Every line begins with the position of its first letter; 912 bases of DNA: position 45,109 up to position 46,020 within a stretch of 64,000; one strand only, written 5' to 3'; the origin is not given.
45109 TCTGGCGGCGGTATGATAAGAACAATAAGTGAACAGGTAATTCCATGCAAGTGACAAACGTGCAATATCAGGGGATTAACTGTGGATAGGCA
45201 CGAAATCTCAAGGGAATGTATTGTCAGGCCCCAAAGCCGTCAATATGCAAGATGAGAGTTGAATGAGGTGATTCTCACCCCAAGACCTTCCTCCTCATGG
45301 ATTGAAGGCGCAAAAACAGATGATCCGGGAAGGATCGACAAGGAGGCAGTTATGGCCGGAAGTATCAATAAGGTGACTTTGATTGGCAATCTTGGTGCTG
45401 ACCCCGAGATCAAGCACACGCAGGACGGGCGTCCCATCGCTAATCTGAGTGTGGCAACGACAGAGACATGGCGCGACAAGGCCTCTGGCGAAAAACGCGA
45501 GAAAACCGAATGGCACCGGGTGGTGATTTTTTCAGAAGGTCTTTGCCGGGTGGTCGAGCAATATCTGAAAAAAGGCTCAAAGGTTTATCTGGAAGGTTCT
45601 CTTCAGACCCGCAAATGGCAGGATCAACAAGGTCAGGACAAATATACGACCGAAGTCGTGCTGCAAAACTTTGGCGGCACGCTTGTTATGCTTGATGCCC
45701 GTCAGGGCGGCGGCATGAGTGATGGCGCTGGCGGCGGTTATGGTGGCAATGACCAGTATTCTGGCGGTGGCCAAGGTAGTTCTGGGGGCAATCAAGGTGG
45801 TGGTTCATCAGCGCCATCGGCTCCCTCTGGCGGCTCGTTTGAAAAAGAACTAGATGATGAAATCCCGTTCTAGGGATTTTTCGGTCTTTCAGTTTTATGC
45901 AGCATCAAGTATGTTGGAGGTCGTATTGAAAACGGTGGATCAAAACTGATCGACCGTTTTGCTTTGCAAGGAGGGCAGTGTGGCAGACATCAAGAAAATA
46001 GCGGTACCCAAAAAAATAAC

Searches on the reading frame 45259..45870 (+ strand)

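Call 10: search_protein_families(library=pfam, proteins=[window:45259-45870:+], max_evalue=0.001)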
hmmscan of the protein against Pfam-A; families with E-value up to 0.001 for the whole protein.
window:45259-45870:+ (204 aa): 2 families
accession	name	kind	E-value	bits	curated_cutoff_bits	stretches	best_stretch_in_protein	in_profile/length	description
PF00436.31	SSB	-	1.1e-37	128.7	26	1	36-138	1-101/104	Single-strand binding protein family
PF23842.1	Phage_tail_terminator_3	-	0.0001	22.8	27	0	36-68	89-122/125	Phage tail termination protein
